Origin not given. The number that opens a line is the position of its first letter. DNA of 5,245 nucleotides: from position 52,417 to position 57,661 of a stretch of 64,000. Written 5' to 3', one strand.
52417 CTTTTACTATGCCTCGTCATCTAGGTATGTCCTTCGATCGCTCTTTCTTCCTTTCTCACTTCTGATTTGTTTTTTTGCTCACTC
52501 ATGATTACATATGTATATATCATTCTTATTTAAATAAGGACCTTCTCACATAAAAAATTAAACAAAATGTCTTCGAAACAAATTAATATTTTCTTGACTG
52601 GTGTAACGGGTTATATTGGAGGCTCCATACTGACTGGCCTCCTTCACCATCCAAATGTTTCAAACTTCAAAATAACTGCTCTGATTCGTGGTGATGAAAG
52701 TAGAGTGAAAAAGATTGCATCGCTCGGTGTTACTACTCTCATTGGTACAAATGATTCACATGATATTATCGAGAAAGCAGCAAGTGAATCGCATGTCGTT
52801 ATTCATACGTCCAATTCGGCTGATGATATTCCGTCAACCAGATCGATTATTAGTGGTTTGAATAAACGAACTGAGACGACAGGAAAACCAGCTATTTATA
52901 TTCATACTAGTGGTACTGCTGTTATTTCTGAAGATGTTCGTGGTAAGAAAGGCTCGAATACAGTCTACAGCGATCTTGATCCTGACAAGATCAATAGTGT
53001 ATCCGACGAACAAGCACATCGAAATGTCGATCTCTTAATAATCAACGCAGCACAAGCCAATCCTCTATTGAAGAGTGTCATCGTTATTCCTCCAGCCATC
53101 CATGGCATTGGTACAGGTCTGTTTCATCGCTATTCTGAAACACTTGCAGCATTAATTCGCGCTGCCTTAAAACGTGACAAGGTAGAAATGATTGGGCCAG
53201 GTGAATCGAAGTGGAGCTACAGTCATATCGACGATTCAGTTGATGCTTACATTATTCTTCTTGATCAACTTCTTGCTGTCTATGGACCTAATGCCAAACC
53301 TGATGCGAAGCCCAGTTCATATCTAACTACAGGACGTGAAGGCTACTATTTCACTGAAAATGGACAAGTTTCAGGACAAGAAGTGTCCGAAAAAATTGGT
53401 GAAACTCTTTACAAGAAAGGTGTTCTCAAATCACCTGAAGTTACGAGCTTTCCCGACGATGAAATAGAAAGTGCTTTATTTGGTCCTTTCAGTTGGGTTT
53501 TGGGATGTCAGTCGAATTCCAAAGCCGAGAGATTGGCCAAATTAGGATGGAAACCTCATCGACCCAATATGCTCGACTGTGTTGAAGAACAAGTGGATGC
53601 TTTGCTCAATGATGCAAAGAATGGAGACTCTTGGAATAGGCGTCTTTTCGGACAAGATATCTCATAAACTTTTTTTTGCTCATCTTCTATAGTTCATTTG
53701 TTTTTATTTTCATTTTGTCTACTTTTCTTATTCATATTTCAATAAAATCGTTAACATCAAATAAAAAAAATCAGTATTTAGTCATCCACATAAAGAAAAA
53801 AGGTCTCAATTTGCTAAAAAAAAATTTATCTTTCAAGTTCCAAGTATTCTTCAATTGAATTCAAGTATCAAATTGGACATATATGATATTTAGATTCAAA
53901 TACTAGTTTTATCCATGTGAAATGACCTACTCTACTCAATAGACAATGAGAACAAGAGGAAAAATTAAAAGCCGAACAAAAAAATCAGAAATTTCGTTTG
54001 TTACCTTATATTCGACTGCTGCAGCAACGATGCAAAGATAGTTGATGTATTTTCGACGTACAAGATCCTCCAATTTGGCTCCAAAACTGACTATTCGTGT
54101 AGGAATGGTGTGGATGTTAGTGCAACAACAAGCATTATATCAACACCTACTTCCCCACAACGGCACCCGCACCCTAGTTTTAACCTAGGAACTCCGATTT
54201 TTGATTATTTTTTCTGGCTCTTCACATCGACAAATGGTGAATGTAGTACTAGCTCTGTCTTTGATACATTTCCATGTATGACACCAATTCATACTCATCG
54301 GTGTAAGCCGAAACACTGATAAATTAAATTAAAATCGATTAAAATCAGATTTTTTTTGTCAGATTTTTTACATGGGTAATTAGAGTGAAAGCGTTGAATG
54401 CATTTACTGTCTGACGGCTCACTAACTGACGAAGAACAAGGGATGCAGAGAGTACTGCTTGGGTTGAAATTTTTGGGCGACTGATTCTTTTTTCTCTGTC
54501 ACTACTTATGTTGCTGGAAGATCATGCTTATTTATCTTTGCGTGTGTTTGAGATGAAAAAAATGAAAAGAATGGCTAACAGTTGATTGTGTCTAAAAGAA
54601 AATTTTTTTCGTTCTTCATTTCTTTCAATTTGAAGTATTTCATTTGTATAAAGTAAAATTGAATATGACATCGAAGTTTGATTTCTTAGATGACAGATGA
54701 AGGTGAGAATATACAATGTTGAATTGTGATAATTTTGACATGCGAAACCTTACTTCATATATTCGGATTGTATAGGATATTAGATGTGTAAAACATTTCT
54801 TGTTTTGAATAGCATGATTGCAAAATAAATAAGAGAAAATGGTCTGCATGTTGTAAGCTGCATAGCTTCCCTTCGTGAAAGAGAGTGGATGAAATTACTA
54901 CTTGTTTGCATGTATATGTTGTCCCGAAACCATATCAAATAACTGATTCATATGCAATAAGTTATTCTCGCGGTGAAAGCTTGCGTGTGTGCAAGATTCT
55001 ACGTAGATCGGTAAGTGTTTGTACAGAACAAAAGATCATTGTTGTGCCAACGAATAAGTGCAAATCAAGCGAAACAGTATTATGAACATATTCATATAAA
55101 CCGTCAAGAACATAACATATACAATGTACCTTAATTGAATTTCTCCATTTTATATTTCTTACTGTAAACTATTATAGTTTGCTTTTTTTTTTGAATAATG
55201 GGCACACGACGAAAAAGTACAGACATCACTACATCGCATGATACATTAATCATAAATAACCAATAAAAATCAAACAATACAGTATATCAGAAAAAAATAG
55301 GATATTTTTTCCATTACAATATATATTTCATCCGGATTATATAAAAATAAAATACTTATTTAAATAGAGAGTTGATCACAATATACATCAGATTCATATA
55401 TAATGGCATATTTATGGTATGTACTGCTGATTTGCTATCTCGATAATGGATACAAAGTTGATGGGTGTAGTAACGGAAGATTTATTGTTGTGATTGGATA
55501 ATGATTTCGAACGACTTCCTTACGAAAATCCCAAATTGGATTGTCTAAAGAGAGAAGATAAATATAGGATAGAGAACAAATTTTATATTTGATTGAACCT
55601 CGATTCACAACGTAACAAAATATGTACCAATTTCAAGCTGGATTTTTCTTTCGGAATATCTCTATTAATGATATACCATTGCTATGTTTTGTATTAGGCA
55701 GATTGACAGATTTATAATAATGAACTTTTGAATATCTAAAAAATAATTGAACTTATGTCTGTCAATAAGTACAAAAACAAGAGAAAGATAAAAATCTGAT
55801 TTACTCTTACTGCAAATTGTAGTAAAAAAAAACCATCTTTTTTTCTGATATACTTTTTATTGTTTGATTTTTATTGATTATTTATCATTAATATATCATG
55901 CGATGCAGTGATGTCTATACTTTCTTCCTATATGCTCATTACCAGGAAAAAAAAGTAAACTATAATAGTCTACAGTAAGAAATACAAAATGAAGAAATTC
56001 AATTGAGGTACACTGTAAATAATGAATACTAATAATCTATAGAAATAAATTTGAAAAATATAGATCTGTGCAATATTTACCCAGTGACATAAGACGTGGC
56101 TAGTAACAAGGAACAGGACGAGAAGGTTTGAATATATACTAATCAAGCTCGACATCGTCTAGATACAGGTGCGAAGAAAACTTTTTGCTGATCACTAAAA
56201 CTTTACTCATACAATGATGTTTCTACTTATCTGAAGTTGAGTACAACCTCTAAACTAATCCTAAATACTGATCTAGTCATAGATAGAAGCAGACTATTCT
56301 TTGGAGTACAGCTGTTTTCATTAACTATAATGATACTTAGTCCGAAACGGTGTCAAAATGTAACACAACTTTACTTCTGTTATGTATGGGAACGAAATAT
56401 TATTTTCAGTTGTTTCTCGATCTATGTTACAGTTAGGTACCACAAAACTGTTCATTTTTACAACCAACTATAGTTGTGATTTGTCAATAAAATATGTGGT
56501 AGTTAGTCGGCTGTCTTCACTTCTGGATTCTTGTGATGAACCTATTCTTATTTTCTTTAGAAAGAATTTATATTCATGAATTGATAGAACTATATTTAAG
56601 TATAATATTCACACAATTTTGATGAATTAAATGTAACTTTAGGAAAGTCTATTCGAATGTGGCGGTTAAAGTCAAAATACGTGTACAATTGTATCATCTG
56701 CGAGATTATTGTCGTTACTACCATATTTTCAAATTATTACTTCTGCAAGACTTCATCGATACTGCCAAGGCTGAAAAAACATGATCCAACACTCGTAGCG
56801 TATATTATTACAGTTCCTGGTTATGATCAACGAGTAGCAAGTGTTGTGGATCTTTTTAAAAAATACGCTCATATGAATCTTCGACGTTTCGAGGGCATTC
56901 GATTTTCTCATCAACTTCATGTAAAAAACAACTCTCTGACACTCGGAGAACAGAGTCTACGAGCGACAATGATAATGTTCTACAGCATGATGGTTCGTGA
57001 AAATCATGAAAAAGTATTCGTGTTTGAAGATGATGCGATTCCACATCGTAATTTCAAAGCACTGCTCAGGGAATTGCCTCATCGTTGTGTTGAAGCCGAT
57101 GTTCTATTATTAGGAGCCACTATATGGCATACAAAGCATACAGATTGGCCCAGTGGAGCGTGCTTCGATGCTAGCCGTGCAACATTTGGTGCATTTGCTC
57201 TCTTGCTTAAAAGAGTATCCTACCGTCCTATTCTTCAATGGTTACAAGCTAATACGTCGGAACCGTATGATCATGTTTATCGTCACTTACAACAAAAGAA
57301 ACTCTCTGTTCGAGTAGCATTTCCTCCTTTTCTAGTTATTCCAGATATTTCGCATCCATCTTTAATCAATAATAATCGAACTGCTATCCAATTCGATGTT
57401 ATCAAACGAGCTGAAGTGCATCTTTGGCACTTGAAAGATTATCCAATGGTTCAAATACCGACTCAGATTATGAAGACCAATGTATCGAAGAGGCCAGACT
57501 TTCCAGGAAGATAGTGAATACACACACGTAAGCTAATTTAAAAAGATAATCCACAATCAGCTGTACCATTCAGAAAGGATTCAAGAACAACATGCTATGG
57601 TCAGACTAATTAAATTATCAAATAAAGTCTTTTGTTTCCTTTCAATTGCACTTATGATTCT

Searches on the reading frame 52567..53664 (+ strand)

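Call 53: search_protein_families(library=pfam, proteins=[window:52567-53664:+], max_evalue=0.001)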
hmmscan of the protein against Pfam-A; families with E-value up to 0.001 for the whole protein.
window:52567-53664:+ (366 aa): 3 families
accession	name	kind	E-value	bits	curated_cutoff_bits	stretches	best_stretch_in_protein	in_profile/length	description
PF01370.27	Epimerase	-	1.8e-09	37.8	20.9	1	8-234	1-227/240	NAD dependent epimerase/dehydratase family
PF05368.20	NmrA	-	2.3e-08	34.4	27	1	7-83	4-78/298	NmrA-like family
PF13460.12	NAD_binding_10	-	0.00034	21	27.2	1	12-97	1-84/184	NAD(P)H-binding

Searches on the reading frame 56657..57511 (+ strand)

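Call 53: search_protein_families(library=pfam, proteins=[window:56657-57511:+], max_evalue=0.001)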
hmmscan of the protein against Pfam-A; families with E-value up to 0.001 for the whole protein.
window:56657-57511:+ (285 aa): 1 family
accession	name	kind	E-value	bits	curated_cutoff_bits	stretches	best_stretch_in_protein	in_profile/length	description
PF01755.23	Glyco_transf_25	-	3.6e-07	30.7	24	1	79-154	48-123/199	Glycosyltransferase family 25 (LPS biosynthesis protein)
